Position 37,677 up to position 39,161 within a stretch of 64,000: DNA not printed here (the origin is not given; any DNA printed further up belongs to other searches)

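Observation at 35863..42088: Sugar ABC uptake operon with embedded SDR dehydrogenase and an unassigned 394-aa enzyme, with no adjacent regulator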

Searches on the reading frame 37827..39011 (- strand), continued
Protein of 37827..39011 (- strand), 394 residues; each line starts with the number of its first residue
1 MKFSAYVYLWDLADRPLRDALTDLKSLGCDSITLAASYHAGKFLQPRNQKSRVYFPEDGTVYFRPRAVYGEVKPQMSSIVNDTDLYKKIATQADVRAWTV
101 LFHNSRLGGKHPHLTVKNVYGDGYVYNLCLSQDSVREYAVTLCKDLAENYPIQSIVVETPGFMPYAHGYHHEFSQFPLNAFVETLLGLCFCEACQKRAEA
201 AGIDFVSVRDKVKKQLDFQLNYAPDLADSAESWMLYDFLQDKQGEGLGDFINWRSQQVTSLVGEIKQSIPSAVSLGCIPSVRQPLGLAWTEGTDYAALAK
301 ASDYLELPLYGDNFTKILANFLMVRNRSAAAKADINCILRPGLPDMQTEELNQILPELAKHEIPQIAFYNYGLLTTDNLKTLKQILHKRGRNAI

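Call 43: search_solved_structures(query=L037:12548-14014:+, max_evalue=1e-30, show_alignments=3)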
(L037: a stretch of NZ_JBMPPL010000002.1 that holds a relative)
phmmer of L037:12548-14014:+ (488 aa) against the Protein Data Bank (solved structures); distinct sequences matched with E-value up to 1e-30: 8.
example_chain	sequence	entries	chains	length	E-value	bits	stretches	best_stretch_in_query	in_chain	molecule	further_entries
9g5m_A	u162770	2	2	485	4.3e-150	503.7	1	8-483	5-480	Amidohydrolase family protein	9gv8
1m7j_A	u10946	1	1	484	1.2e-139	469.2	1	2-479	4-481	D-aminoacylase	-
1rjp_A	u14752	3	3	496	1.4e-139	469.1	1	2-479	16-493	D-aminoacylase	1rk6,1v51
1rjq_A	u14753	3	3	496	2.2e-138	465.1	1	2-479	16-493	D-aminoacylase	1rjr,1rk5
1v4y_A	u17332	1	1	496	4e-138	464.2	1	2-479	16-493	D-aminoacylase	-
9kb1_A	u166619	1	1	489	5.7e-134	450.6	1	6-463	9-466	PpOngB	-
9kb3_A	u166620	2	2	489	8.1e-133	446.7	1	6-463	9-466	Carbohydrate de-N-acetylated protein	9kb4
3gip_A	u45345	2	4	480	4.5e-128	431.1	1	7-478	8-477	N-acyl-D-glutamate deacylase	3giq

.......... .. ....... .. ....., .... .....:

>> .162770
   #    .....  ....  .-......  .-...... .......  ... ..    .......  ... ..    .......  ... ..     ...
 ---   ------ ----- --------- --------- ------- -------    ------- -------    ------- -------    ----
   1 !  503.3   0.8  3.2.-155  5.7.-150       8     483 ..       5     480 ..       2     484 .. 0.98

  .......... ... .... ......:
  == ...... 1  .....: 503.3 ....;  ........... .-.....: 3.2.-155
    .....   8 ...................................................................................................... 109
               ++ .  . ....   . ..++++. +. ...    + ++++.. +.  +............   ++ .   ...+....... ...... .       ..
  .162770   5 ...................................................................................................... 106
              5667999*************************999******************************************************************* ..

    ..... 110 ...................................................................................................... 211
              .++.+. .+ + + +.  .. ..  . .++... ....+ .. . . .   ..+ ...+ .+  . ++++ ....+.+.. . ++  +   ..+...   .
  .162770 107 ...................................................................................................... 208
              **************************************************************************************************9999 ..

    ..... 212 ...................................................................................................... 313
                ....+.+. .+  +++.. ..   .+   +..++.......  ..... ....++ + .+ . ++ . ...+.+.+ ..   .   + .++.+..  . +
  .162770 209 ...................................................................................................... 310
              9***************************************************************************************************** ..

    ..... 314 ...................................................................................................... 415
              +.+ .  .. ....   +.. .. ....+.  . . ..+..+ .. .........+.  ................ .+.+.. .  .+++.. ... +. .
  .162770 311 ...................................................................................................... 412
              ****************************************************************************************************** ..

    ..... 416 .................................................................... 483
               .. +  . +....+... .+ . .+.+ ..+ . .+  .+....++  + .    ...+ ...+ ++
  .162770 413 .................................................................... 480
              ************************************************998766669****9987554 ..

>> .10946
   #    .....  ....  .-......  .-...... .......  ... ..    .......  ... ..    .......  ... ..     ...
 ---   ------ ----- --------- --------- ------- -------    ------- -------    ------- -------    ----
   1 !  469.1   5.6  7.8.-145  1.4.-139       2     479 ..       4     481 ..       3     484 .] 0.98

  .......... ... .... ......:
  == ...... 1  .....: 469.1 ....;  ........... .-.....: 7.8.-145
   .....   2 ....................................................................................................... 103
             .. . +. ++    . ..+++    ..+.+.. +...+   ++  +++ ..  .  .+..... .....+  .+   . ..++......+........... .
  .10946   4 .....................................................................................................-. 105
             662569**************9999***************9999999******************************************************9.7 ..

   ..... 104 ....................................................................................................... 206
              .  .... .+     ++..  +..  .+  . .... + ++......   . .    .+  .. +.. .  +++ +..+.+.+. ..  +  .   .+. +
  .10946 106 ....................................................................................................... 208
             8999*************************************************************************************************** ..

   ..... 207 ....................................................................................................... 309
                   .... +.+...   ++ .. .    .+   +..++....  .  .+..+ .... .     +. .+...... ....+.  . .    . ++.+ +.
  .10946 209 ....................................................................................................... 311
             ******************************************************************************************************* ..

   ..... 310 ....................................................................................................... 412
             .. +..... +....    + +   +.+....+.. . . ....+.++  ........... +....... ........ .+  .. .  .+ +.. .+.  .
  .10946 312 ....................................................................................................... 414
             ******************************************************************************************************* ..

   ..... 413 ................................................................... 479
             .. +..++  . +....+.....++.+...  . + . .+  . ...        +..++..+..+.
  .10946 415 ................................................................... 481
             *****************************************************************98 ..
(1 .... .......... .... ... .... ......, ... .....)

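Call 46: list_cluster_members(proteins=[window:37827-39011:-, window:37030-37830:-, window:40865-42088:-, window:57471-58661:-, window:43427-44647:+])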
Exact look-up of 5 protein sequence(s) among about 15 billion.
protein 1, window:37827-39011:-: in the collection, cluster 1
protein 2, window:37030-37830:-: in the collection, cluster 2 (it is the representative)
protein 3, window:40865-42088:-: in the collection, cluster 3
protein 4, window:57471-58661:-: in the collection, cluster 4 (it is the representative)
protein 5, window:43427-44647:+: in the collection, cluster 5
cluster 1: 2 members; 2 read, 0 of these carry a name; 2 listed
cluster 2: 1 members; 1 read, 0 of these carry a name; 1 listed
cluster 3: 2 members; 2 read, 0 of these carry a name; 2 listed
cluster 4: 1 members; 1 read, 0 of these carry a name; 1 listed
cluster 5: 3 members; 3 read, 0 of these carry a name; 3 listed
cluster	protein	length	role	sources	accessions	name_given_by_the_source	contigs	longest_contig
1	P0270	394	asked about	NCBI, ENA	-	-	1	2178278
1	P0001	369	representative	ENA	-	-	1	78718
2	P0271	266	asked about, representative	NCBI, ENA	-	-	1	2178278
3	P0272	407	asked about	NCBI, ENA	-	-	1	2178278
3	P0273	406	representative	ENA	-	-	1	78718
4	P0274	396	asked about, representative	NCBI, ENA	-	-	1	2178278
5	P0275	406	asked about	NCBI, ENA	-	-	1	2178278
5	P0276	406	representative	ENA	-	-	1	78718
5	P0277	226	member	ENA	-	-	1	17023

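Call 47: find_encoding_contigs(protein=window:37827-39011:-, flank=10000, max_places=3)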
Protein window:37827-39011:- (394 aa): no gene with exactly this product is on record in the collection.

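Call 55: search_protein_families(library=pfam, proteins=[L039:6747-7997:+, L026:9275-10333:+, L011:6222-7703:+, L076:12660-14501:+, L010:4550-7381:+, L045:14563-15699:+, L045:15765-16250:+, L063:6877-7368:+, L063:7372-7929:+, L075:10058-11119:+], max_evalue=0.0001)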
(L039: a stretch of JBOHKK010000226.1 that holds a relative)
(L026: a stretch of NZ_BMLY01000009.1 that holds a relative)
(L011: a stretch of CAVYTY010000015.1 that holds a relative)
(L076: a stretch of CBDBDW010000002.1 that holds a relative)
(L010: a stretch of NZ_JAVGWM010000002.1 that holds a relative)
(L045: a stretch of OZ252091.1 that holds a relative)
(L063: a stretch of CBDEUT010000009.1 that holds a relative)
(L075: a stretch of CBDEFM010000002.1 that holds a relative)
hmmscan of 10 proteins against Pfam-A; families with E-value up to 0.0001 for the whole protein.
L039:6747-7997:+ (416 aa): 2 families
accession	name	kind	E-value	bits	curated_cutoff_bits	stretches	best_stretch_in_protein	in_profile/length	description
PF07969.17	Amidohydro_3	-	8e-13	49.1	29.7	2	80-126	1-50/472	Amidohydrolase family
PF01979.26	Amidohydro_1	-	2.6e-09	37.3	25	1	296-406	234-342/345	Amidohydrolase family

L026:9275-10333:+ (352 aa): 1 family
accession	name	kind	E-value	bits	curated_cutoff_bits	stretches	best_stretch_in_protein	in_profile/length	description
PF00155.27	Aminotran_1_2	-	6.7e-62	210.2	19.7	1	25-347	2-361/361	Aminotransferase class I and II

L011:6222-7703:+ (493 aa): 2 families
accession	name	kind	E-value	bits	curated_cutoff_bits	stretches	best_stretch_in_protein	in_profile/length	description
PF00753.33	Lactamase_B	-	4.2e-15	56.7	22.7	1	297-439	10-151/196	Metallo-beta-lactamase superfamily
PF19583.5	ODP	-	8.2e-06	26.3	27.2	1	301-439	11-137/194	ODP family beta lactamase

L076:12660-14501:+ (613 aa): 1 family
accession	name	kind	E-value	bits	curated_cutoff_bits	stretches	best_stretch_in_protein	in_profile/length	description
PF00474.23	SSF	-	4.1e-28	98.8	22.8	1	61-476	1-405/406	Sodium:solute symporter family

L010:4550-7381:+ (943 aa): 3 families
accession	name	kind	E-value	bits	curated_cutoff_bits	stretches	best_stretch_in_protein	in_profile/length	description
PF00593.30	TonB_dep_Rec_b-barrel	-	4.3e-32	113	27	1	476-909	55-436/436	TonB dependent receptor-like, beta-barrel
PF14905.12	OMP_b-brl_3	-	1.4e-20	74.2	27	1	574-940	82-408/408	Outer membrane protein beta-barrel family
PF07715.20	Plug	-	2.7e-19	70.1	23.9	1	83-174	2-94/107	TonB-dependent Receptor Plug Domain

L045:14563-15699:+ (378 aa): 3 families
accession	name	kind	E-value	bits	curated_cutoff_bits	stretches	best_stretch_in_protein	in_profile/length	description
PF22725.1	GFO_IDH_MocA_C3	-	5.3e-16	59.2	27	1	131-281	2-123/124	GFO/IDH/MocA C-terminal domain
PF01408.29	GFO_IDH_MocA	-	4e-15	57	24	1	1-114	1-113/120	Oxidoreductase family, NAD-binding Rossmann fold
PF02894.22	GFO_IDH_MocA_C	-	2.2e-11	44.4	22.9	1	137-364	4-217/218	Oxidoreductase family, C-terminal alpha/beta domain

L045:15765-16250:+ (161 aa): 1 family
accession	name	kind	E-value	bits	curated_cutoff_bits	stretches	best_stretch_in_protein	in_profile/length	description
PF05025.18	RbsD_FucU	-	2.1e-40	138.8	25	1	12-150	1-138/138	RbsD / FucU transport protein family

L063:6877-7368:+ (163 aa): 2 families
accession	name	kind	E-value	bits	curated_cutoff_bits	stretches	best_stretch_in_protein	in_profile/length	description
PF00430.23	ATP-synt_B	-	5.4e-23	82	28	1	13-142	2-131/132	ATP synthase B/B' CF(0)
PF02326.20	YMF19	-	3.5e-09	37.8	22.6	1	2-74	1-71/84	Plant ATP synthase F0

L063:7372-7929:+ (185 aa): 2 families
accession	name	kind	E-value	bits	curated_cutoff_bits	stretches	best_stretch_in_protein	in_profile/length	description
PF00430.23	ATP-synt_B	-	8.4e-24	84.6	28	1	32-160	3-131/132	ATP synthase B/B' CF(0)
PF05405.19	Mt_ATP-synt_B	-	1.2e-07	32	21.7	1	33-150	18-134/163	Mitochondrial ATP synthase B chain precursor (ATP-synt_B)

L075:10058-11119:+ (353 aa): 1 family
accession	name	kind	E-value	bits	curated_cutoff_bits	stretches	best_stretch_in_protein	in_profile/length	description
PF05721.19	PhyH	-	1.5e-16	61.8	22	1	32-240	2-212/213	Phytanoyl-CoA dioxygenase (PhyH)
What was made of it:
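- TonB receptors occur in some clusters (call 55).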

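Call 72: search_protein_families(library=pfam, alignment_id=A4, max_evalue=0.00001)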
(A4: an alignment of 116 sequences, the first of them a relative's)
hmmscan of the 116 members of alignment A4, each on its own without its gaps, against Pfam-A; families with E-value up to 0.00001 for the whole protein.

A. member 1, L008:14-1015:+ (333 aa): 1 family
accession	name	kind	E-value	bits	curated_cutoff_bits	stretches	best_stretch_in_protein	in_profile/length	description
PF01263.26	Aldose_epim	-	2.4e-78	264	27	1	17-330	2-299/299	Aldose 1-epimerase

B. families by the number of members that match (of 116 scanned): 108 families (the first 25 are shown)
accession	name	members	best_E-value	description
PF00144.29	Beta-lactamase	5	5.7e-55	Beta-lactamase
PF07690.21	MFS_1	3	1.5e-58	Major Facilitator Superfamily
PF01614.24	IclR_C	3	6.2e-42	Bacterial transcriptional regulator IclR C-terminal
PF01547.30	SBP_bac_1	3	3.2e-28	Bacterial extracellular solute-binding protein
PF05721.19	PhyH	3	1.1e-22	Phytanoyl-CoA dioxygenase (PhyH)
PF01408.29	GFO_IDH_MocA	3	1.2e-19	Oxidoreductase family, NAD-binding Rossmann fold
PF07715.20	Plug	3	2.4e-16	TonB-dependent Receptor Plug Domain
PF09339.16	HTH_IclR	3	4.6e-12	IclR helix-turn-helix domain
PF01070.24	FMN_dh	2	2.1e-142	FMN-dependent dehydrogenase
PF01425.27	Amidase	2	7.1e-90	Amidase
PF01979.26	Amidohydro_1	2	1.4e-63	Amidohydrolase family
PF04909.20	Amidohydro_2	2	1.9e-48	Amidohydrolase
PF01471.23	PG_binding_1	2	1.1e-40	Putative peptidoglycan binding domain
PF00593.30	TonB_dep_Rec_b-barrel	2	3.2e-34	TonB dependent receptor-like, beta-barrel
PF01869.26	BcrAD_BadFG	2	2.5e-32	BadF/BadG/BcrA/BcrD ATPase family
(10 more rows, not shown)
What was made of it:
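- KDPG aldolase, TonB receptors and SSS/MFS transporters also occur (calls 55, 72).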
